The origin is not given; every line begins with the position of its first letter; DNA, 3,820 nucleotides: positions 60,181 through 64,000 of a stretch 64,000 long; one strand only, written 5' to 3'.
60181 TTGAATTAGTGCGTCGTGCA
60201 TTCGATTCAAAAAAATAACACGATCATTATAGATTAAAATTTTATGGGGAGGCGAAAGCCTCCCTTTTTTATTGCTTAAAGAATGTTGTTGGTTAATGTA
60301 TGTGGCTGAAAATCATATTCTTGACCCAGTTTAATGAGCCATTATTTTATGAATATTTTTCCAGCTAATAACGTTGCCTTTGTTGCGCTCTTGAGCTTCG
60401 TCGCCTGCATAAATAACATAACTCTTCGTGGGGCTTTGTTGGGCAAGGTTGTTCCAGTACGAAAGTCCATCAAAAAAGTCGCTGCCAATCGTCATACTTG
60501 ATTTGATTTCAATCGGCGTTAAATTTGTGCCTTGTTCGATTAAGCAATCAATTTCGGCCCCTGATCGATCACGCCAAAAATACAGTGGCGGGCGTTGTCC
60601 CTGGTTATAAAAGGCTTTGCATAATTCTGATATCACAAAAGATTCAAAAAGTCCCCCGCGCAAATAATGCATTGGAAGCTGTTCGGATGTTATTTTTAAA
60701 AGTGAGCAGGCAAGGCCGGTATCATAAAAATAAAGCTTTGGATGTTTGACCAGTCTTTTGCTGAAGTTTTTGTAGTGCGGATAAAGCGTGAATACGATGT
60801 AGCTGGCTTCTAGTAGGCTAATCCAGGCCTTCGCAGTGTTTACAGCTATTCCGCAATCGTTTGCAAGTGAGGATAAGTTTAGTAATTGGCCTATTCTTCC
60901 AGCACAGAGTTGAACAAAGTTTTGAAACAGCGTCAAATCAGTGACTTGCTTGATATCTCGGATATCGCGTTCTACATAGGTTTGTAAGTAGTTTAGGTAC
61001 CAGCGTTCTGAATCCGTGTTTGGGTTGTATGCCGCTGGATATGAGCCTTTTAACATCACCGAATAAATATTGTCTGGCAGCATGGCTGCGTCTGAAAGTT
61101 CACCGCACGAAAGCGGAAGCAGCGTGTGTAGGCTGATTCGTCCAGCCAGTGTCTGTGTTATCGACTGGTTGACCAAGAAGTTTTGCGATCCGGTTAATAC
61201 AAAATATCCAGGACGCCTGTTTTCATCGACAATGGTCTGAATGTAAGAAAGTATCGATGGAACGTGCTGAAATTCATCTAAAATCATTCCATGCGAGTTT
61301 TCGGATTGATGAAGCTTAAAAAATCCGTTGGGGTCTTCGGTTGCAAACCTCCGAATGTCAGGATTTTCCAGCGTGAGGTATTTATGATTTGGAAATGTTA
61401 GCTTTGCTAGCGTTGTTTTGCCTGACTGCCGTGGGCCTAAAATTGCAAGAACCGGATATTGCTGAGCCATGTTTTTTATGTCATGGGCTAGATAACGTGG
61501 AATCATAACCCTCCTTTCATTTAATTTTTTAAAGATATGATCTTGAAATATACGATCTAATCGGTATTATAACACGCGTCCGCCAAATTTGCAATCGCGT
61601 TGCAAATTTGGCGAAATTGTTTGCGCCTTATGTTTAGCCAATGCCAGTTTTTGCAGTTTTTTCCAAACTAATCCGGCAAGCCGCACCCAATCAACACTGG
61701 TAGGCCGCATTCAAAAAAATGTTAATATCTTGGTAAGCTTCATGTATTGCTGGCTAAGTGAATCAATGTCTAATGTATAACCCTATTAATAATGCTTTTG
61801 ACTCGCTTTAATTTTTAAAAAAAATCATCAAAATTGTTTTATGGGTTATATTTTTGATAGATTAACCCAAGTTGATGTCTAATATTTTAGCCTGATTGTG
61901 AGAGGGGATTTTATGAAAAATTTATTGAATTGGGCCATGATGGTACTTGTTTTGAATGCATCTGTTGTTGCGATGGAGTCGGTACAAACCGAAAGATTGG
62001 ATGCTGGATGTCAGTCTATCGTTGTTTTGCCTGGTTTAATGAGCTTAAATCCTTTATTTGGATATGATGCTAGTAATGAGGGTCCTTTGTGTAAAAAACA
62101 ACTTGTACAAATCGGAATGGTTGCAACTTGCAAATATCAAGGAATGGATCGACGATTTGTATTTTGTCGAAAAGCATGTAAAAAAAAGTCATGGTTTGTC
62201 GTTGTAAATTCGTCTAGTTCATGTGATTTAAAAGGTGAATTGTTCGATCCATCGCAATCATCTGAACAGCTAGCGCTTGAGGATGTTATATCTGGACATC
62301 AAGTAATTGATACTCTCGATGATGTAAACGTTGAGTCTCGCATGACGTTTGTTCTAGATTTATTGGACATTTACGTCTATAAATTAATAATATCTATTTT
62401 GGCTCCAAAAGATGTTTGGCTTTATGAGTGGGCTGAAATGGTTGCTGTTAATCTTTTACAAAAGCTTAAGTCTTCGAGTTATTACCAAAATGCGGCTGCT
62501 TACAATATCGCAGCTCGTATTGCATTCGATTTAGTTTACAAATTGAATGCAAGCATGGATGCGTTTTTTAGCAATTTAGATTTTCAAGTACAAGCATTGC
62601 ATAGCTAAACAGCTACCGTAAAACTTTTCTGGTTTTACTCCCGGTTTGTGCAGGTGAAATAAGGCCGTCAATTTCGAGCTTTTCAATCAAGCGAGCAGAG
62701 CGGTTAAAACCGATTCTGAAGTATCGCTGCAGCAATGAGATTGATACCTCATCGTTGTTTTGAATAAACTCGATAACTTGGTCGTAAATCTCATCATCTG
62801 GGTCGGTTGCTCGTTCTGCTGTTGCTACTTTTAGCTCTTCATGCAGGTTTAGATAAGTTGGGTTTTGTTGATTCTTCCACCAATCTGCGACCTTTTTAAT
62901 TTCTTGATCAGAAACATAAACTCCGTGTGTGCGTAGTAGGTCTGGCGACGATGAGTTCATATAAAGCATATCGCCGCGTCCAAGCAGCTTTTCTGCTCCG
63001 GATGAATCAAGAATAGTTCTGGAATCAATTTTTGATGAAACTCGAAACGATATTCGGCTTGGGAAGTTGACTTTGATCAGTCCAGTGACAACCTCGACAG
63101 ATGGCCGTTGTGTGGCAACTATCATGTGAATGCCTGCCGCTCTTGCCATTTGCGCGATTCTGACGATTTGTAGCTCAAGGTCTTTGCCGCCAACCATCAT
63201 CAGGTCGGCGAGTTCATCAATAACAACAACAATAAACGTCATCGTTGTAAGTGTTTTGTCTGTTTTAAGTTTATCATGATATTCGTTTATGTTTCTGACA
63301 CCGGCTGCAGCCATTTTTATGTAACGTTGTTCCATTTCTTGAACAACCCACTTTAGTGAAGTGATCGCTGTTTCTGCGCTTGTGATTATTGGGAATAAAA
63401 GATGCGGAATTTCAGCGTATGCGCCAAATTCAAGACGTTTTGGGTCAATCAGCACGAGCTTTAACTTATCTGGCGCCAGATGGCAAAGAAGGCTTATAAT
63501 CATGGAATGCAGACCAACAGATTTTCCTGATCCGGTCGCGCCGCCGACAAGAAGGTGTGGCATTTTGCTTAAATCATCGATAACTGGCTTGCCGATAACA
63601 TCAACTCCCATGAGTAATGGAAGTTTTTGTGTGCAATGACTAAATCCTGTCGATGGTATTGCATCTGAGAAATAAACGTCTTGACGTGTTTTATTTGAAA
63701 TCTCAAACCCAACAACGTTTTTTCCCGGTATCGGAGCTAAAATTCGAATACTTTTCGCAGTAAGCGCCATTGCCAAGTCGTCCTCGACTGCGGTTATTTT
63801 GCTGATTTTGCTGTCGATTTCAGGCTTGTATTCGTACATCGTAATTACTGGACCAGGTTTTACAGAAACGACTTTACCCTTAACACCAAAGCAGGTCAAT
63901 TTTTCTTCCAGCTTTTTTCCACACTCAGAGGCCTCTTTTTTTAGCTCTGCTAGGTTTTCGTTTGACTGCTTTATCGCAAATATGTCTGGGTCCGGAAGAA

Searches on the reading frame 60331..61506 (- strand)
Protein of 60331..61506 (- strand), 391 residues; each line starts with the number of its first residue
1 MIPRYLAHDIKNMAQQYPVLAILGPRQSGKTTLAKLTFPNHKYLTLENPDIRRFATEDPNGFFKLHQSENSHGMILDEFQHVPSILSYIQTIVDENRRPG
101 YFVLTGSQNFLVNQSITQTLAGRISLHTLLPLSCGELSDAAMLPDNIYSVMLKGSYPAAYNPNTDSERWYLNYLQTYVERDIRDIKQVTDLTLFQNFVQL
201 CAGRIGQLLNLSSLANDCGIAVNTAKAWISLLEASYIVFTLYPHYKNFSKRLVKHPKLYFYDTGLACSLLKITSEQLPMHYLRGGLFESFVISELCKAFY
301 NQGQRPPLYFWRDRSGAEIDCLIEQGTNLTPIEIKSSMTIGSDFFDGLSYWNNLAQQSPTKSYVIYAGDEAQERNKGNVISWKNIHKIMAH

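Call 43: search_protein_families(library=pfam, proteins=[window:60331-61506:-], max_evalue=0.001)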
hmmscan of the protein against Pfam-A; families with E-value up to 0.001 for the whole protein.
window:60331-61506:- (391 aa): 2 families
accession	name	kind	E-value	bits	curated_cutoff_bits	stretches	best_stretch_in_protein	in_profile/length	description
PF13635.12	DUF4143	-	3.2e-50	170.5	28.1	1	179-337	1-160/160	Domain of unknown function (DUF4143)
PF13173.12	AAA_14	-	8.8e-26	90.9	27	1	18-137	3-128/129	AAA domain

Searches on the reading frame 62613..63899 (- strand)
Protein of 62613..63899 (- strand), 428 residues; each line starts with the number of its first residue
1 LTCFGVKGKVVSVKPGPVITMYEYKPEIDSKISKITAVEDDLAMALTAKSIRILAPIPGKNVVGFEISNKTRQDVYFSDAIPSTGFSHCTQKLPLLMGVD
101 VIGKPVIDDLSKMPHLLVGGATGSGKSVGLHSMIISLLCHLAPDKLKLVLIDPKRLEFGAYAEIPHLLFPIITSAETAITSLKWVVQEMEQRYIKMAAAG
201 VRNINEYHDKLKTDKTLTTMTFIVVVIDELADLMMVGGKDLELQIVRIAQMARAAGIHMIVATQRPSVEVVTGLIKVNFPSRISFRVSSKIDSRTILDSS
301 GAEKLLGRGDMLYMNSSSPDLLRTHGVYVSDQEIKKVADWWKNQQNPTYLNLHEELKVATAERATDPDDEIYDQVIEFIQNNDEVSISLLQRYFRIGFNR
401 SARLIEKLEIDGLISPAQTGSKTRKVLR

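Call 43: search_protein_families(library=pfam, proteins=[window:62613-63899:-], max_evalue=0.001)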
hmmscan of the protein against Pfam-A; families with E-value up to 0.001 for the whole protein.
window:62613-63899:- (428 aa): 4 families
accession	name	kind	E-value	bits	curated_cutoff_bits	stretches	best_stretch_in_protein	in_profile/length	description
PF01580.24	FtsK_SpoIIIE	-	3.5e-58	197.1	24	1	89-268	14-221/221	FtsK/SpoIIIE family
PF17854.6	FtsK_alpha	-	7.2e-22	77.9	22.9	1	3-69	35-101/101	FtsK alpha domain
PF09397.16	FtsK_gamma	-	2.8e-21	75.4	30.6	1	367-427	2-61/63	Ftsk gamma domain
PF01935.23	DUF87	-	0.00075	20.1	23.2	0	109-176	17-69/220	Helicase HerA, central domain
